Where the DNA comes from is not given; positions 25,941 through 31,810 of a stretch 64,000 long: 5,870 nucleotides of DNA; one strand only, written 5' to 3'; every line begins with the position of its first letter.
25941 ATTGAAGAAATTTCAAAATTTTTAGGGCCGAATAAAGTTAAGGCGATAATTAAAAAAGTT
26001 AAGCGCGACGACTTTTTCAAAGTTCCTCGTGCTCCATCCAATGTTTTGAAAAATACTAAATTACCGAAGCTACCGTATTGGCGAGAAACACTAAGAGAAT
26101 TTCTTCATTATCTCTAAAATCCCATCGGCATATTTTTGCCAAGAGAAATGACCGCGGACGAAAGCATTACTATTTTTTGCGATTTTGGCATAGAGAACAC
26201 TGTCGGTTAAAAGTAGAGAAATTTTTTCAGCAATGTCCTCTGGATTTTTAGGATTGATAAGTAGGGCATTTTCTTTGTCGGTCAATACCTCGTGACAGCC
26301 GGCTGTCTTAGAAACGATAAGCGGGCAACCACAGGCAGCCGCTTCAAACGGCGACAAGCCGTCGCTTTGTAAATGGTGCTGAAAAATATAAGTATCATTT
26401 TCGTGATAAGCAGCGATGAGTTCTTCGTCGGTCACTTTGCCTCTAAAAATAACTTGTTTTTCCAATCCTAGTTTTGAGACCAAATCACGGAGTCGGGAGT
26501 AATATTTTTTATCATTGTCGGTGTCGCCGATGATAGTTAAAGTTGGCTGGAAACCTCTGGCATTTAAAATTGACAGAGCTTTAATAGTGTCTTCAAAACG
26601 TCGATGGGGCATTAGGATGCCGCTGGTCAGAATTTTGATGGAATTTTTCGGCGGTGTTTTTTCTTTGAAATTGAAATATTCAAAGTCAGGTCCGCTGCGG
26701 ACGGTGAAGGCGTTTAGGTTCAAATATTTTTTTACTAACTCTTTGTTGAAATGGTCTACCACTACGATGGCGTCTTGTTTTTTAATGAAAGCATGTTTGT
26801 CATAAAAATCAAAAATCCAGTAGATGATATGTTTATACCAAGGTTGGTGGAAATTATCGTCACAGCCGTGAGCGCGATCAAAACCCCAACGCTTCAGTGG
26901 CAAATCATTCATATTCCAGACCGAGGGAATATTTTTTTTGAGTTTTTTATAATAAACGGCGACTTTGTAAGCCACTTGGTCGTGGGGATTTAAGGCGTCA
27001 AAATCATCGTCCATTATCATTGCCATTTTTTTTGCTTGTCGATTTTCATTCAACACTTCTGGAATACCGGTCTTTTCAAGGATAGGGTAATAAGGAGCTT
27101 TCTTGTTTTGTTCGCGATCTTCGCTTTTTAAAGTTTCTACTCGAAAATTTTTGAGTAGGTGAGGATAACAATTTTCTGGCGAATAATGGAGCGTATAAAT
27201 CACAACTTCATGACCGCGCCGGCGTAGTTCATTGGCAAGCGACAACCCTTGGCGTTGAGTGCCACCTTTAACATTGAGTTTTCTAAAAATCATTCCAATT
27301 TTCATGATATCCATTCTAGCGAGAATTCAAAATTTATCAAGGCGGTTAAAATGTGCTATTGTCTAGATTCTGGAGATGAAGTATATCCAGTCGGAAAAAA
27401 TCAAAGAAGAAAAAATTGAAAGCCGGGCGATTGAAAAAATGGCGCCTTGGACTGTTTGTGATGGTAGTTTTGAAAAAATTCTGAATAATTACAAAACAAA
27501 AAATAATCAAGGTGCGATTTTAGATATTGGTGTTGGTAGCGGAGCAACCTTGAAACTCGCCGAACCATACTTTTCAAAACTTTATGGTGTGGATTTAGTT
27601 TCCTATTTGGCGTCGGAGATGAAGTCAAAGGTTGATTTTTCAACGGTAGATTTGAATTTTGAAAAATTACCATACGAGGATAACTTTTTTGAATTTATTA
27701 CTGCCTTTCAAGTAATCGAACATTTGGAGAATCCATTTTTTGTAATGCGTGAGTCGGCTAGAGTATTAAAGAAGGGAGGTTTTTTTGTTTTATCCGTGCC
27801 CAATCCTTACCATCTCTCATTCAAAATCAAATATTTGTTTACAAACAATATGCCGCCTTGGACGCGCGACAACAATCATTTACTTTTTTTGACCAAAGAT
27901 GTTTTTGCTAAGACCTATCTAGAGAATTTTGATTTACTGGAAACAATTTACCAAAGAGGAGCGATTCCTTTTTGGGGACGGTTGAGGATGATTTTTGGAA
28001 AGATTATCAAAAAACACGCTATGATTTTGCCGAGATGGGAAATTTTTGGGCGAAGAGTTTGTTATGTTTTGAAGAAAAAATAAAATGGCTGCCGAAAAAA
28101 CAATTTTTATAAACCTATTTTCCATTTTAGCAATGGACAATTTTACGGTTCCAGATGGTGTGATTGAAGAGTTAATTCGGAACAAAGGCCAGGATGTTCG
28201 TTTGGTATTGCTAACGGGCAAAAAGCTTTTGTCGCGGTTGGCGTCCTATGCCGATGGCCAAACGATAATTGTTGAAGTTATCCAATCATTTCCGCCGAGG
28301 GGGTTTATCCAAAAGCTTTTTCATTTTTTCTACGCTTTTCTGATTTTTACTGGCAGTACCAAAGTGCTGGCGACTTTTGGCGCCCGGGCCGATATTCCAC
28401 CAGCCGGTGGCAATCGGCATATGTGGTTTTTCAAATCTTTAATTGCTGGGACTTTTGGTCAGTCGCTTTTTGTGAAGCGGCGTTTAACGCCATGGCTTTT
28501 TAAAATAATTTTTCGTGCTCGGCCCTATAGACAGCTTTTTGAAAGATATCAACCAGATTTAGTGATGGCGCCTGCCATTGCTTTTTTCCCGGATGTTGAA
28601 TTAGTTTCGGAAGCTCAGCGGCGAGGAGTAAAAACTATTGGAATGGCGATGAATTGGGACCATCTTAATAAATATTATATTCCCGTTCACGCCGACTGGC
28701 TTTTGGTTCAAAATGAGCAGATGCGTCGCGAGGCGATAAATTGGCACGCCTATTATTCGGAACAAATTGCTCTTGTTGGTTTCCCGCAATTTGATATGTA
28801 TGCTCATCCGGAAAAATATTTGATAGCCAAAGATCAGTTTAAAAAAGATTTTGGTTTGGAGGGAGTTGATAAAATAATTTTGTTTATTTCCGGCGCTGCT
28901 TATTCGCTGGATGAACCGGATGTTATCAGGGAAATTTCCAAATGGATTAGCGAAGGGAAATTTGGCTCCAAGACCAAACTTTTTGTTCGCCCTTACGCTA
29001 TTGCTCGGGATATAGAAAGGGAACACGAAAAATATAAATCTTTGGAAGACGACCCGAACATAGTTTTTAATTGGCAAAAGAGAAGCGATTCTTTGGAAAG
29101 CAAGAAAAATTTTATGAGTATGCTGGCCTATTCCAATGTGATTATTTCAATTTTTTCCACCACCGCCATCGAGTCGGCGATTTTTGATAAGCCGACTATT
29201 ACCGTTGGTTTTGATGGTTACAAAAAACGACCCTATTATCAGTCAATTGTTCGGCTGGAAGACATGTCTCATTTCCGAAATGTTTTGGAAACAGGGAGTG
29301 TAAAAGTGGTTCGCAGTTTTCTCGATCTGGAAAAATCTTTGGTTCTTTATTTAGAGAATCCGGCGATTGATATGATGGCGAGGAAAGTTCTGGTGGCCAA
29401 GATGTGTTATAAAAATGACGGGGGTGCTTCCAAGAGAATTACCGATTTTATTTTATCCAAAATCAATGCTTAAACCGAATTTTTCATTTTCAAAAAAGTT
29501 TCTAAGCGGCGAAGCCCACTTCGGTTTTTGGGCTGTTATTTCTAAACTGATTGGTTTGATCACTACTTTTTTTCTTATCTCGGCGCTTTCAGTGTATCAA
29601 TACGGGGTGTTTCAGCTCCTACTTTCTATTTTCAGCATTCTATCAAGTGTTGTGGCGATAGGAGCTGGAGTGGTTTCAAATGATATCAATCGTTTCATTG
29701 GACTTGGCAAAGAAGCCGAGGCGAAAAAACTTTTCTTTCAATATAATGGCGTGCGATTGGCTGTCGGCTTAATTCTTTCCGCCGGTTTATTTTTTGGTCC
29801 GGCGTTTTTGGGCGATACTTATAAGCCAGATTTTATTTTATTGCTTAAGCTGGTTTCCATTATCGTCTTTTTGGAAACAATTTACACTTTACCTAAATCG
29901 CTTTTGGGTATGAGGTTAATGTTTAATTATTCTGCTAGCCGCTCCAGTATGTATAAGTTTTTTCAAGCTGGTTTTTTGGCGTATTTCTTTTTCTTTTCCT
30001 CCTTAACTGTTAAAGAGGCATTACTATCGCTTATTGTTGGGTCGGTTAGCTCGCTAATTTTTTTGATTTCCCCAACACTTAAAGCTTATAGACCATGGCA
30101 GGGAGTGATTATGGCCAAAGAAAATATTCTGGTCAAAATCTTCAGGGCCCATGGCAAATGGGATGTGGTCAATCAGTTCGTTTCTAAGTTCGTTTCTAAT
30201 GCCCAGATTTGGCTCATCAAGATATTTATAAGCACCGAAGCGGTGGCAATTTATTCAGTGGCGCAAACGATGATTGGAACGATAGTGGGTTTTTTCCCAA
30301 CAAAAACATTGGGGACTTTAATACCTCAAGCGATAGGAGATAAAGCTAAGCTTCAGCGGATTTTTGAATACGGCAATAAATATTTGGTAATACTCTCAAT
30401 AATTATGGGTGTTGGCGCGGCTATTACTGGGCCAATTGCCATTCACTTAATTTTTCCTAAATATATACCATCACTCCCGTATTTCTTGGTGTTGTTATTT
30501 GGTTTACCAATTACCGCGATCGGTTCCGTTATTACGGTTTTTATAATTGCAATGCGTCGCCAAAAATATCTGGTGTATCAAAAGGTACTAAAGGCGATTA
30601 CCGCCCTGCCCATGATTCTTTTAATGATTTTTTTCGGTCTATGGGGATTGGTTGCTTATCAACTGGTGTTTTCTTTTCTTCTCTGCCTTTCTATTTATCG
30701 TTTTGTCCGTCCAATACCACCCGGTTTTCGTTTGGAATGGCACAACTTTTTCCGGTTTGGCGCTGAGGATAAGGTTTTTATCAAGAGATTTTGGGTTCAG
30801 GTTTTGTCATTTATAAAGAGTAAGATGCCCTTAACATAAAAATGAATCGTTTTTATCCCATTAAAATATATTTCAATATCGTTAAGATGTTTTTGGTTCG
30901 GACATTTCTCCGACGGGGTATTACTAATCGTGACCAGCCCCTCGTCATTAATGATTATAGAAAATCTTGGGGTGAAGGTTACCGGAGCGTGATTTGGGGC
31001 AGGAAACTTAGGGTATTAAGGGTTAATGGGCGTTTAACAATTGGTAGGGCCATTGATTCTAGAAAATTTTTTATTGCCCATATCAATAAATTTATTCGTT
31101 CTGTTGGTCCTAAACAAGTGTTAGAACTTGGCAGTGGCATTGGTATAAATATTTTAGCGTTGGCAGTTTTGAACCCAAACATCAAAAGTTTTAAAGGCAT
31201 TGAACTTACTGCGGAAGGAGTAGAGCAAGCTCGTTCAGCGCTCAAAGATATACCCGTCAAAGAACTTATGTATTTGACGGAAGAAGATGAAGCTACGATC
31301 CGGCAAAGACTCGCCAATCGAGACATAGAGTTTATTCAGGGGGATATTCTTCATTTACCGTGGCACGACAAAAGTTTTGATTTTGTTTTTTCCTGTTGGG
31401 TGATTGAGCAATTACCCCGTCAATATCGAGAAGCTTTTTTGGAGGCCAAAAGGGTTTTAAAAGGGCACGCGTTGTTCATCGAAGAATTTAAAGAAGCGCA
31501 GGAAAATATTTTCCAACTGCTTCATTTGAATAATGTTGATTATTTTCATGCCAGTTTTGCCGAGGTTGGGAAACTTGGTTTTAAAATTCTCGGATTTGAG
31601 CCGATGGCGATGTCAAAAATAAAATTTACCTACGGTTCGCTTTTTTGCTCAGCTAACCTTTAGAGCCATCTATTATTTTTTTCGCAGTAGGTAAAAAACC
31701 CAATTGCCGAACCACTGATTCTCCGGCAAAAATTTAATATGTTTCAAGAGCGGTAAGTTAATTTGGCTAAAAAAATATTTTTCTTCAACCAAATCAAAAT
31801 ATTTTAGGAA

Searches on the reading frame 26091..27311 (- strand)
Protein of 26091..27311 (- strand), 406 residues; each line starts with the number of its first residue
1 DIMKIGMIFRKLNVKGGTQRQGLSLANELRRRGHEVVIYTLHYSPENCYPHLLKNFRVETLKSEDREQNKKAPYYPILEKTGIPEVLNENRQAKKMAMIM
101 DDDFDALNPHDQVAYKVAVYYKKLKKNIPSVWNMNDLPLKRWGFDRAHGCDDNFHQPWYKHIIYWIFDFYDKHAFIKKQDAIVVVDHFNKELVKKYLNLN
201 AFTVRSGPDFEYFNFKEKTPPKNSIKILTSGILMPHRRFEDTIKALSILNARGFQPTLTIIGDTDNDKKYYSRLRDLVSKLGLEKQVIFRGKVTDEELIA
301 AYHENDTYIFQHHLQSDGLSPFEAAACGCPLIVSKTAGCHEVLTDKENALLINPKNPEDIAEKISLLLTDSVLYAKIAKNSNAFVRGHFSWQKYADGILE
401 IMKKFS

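Call 10: search_protein_families(library=pfam, proteins=[window:26091-27311:-])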
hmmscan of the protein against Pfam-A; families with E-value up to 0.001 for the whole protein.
window:26091-27311:- (406 aa): 5 families
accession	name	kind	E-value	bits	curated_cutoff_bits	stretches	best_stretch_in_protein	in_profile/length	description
PF00534.26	Glycos_transf_1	-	2.7e-30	105.6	26.4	1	214-381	5-169/172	Glycosyl transferases group 1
PF13692.12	Glyco_trans_1_4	-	3.3e-21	76.5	27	1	226-370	3-142/142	Glycosyl transferases group 1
PF13524.12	Glyco_trans_1_2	-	1.8e-11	44.6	25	1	274-399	27-143/144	Glycosyl transferase-like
PF13439.12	Glyco_transf_4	-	6e-09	36.6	28.5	1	16-200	2-155/170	Glycosyltransferase Family 4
PF20706.3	GT4-conflict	-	3.2e-05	23.5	26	1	207-395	180-382/385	Family 4 Glycosyltransferase in conflict systems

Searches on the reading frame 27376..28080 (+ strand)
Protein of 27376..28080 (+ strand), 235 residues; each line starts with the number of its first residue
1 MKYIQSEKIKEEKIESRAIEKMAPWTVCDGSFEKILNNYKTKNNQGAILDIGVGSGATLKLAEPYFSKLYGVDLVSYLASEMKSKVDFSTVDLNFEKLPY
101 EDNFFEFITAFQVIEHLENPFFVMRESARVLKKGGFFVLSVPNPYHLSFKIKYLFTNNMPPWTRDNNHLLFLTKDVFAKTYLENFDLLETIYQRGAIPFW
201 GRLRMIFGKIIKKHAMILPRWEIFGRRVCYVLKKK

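Call 10: search_protein_families(library=pfam, proteins=[window:27376-28080:+])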
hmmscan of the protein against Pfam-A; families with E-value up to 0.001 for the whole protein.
window:27376-28080:+ (235 aa): 8 families
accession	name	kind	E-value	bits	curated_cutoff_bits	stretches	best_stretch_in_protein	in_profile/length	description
PF08241.18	Methyltransf_11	-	7e-19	68.7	21.2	1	49-139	1-95/95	Methyltransferase domain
PF13489.12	Methyltransf_23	-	5.3e-15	56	27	1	38-150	16-124/164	Methyltransferase domain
PF13649.12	Methyltransf_25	-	6.8e-12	46.4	27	1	48-135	1-97/97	Methyltransferase domain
PF08242.18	Methyltransf_12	-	6.3e-09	36.9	30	1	49-137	1-98/98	Methyltransferase domain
PF13847.12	Methyltransf_31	-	2.9e-07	30.7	27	1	45-146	4-121/145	Methyltransferase domain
PF05219.18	DREV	-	7.5e-06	25.7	26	1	31-146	77-193/265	DREV methyltransferase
PF07021.18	MetW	-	0.00012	22.2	21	1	46-161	15-129/193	Methionine biosynthesis protein MetW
PF01209.24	Ubie_methyltran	-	0.00045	20.1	20.1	1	47-153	50-166/233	ubiE/COQ5 methyltransferase family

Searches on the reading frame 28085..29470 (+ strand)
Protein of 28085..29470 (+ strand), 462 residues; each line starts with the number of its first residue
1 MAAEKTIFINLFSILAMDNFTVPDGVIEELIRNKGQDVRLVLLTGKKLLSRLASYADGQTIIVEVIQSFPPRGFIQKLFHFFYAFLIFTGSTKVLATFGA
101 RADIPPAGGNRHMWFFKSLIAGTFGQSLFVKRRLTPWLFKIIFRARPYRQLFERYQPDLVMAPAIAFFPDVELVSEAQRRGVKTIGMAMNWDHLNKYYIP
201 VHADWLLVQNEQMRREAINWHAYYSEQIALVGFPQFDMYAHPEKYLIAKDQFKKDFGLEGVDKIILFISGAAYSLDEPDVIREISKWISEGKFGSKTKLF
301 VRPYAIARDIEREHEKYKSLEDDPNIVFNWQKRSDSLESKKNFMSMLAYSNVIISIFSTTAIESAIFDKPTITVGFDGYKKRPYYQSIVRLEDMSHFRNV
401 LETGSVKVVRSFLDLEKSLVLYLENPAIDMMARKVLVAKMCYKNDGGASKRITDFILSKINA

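Call 10: search_protein_families(library=pfam, proteins=[window:28085-29470:+])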
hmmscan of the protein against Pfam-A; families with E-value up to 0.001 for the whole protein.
window:28085-29470:+ (462 aa): 1 family
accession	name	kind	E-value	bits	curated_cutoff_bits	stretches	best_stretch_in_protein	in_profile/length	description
PF04464.20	Glyphos_transf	-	2.1e-08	34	22.1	1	198-457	130-366/367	CDP-Glycerol:Poly(glycerophosphate) glycerophosphotransferase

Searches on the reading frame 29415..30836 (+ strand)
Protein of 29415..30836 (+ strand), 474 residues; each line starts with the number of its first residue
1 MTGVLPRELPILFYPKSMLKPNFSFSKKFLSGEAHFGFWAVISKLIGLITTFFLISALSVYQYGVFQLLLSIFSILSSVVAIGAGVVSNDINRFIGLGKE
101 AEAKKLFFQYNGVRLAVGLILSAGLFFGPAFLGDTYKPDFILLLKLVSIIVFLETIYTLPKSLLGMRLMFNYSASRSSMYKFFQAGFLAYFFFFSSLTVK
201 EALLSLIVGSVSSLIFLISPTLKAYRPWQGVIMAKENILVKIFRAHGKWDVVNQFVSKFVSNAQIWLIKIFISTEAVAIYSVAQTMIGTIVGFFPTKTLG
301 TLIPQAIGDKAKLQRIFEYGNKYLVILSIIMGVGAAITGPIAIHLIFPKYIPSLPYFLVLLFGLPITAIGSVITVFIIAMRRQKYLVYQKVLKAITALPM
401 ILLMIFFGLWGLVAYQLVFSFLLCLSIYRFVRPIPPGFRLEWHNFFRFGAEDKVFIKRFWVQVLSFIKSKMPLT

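Call 10: search_protein_families(library=pfam, proteins=[window:29415-30836:+])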
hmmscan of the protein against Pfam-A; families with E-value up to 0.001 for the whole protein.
window:29415-30836:+ (474 aa): 1 family
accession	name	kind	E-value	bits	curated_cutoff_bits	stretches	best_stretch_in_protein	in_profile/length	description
PF01943.22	Polysacc_synt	-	1.2e-06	28.6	28.2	1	41-304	13-268/274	Polysaccharide biosynthesis protein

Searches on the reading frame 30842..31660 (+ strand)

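Call 10: search_protein_families(library=pfam, proteins=[window:30842-31660:+])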
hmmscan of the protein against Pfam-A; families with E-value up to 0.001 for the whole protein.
window:30842-31660:+ (273 aa): 7 families
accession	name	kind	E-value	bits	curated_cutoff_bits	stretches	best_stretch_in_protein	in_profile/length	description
PF08241.18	Methyltransf_11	-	3.2e-14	53.8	21.2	1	94-212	1-93/95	Methyltransferase domain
PF13649.12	Methyltransf_25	-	1.8e-12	48.2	27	1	152-207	36-94/97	Methyltransferase domain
PF13847.12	Methyltransf_31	-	2.2e-11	44.1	27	1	91-225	5-120/145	Methyltransferase domain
PF08242.18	Methyltransf_12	-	3.8e-05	24.8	30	1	94-207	1-93/98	Methyltransferase domain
PF13489.12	Methyltransf_23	-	0.00021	21.5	27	1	89-219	22-122/164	Methyltransferase domain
PF01209.24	Ubie_methyltran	-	0.00033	20.5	20.1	1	148-225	87-163/233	ubiE/COQ5 methyltransferase family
PF02390.23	Methyltransf_4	-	0.00046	20.1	24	1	92-165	4-76/173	Putative methyltransferase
